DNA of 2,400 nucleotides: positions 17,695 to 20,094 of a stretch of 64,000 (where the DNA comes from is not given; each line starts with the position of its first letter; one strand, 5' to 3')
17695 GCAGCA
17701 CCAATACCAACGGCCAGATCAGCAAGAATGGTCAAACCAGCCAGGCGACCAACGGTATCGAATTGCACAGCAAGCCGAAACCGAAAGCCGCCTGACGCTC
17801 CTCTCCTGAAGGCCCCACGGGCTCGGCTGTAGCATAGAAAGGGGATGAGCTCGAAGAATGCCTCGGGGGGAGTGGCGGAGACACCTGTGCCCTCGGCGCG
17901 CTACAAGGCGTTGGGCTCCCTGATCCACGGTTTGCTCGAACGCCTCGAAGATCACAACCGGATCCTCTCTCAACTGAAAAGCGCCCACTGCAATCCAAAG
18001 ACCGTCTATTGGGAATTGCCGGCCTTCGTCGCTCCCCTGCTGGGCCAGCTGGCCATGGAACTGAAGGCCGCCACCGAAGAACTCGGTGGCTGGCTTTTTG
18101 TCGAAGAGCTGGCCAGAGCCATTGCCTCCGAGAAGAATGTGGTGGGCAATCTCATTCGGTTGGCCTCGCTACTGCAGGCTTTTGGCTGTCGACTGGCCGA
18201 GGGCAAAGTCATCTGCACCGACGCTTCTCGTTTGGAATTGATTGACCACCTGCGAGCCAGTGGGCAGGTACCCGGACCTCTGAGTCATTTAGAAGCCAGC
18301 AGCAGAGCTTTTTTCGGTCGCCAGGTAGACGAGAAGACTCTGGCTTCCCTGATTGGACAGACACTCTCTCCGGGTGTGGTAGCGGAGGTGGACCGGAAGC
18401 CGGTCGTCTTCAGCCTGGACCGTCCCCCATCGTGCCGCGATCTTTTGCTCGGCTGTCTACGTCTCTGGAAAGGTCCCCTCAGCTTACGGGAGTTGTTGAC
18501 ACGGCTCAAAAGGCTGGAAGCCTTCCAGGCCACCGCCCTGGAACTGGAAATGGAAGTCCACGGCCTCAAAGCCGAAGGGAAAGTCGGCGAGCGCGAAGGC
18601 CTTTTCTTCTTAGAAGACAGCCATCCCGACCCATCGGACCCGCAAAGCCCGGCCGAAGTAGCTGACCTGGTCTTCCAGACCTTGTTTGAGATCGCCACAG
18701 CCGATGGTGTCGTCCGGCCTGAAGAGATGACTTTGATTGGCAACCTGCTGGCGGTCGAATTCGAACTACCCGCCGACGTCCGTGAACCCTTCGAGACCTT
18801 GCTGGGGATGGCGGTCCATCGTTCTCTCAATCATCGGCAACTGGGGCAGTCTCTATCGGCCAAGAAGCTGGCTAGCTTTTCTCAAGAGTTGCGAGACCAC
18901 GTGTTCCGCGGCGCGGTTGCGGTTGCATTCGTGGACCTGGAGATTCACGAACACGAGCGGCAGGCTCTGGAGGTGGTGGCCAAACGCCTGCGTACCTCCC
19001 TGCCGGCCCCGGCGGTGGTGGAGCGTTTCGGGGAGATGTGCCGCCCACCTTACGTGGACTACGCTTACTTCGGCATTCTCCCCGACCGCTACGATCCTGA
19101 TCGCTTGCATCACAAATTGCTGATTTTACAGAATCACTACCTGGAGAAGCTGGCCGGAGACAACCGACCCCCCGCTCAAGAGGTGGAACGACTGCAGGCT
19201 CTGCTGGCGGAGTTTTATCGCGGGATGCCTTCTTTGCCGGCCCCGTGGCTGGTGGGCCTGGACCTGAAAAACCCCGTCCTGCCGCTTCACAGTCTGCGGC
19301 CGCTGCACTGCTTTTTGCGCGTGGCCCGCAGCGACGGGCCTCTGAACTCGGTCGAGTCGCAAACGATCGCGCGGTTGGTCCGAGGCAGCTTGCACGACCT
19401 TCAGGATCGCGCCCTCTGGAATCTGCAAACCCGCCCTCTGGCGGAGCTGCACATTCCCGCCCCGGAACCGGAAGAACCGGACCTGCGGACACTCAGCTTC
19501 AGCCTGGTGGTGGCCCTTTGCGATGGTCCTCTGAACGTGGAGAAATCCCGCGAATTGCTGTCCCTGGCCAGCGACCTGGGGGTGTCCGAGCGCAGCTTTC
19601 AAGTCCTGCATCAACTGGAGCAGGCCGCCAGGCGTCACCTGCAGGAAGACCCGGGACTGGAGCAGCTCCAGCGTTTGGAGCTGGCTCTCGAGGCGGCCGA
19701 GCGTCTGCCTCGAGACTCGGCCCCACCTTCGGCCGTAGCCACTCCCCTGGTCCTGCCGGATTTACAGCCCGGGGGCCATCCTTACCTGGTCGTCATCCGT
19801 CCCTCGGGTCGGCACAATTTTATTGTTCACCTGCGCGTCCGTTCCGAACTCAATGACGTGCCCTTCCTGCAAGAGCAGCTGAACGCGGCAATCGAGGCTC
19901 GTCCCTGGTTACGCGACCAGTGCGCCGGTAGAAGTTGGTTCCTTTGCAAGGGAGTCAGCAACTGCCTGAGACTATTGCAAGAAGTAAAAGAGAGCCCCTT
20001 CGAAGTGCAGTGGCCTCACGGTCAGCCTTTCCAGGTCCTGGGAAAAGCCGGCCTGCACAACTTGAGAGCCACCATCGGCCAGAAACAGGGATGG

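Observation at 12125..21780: Tandem paralogous ~1300-aa SNF2 helicases, one with four TerB-like repeats, bracketing a small secreted protein and a possible Cys/His hydrolase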

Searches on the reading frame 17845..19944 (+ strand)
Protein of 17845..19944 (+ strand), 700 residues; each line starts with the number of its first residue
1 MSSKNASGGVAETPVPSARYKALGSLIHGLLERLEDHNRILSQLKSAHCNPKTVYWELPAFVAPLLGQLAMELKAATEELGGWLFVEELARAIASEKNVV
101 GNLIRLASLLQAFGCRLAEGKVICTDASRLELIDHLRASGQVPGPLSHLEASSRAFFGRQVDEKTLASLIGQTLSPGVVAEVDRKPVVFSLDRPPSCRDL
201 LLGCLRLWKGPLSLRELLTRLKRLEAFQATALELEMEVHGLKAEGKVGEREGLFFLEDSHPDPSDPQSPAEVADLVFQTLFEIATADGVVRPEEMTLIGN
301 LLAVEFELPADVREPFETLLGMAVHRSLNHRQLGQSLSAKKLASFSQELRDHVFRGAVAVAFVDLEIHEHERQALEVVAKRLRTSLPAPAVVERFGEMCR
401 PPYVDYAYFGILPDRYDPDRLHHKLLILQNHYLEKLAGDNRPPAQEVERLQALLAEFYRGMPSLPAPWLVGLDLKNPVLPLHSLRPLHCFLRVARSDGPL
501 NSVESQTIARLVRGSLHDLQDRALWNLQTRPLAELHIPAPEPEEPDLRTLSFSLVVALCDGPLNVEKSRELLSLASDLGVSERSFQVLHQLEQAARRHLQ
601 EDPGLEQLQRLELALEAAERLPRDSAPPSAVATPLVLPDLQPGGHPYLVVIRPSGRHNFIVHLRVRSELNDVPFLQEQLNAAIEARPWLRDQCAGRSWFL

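Call 17: find_homologous_proteins(query=window:17845-19941:+, max_evalue=0.001)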
Query seq(699 aa) (699 aa): 1 proteins with E <= 0.001 among 8000 candidates.
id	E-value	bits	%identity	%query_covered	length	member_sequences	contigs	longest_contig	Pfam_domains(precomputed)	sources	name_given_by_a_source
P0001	0.0e+0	1287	83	100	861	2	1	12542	PF05099.19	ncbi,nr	ncbi:MAG: TerB family tellurite resistance protein, partial [Candidatus Eremiobacteraeota bacterium]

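Call 51: search_protein_representatives(protein=window:17845-19944:+)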
Query: 700 residues. Proteins with E-value up to 0.001 (for the whole library): 1; up to 1e-10: 1; up to 1e-30: 1. The best 1 are listed.
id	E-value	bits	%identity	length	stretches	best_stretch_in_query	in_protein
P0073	5.1e-248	841.6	58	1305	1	12-699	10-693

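Call 56: find_related_loci(query=A2, collection=genome_contigs, flank=10000)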
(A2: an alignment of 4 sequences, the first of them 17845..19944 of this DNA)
Query A2 (700 aa) in genome_contigs; peptide patterns used: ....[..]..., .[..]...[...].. (x = any residue, [..] = any of these).
102 stretches matched a pattern; 4 encode a relative of the query (tblastn E <= 1e-3); 4 distinct loci.
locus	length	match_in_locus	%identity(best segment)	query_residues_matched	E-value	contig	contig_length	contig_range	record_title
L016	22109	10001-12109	83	1-700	0e+0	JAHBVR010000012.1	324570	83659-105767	MAG: Vulcanimicrobiota bacterium isolate ACE_ERE1 ERE1_12, whole genome shotgun sequence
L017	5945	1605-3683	82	10-700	0e+0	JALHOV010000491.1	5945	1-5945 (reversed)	MAG: Vulcanimicrobiota bacterium isolate bin.189_sub c_000000043381, whole genome shotgun sequence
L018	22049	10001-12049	78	16-700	0e+0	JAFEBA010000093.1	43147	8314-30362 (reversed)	Bacterium isolate SZAS-1 EREM-KAN-1__93__length-43147, whole genome shotgun sequence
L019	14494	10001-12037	63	20-700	0e+0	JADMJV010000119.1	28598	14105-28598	MAG: bacterium isolate MAG_50 NODE_1416_length_28598_cov_6.094629, whole genome shotgun sequence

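Call 82: find_related_loci(query=A2, collection=viral_contigs, flank=5000)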
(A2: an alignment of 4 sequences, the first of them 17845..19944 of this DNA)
Query A2 (700 aa) in viral_contigs; peptide patterns used: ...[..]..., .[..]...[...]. (x = any residue, [..] = any of these).
86 stretches matched a pattern, but none encodes a relative of the query by tblastn (E <= 1e-3).
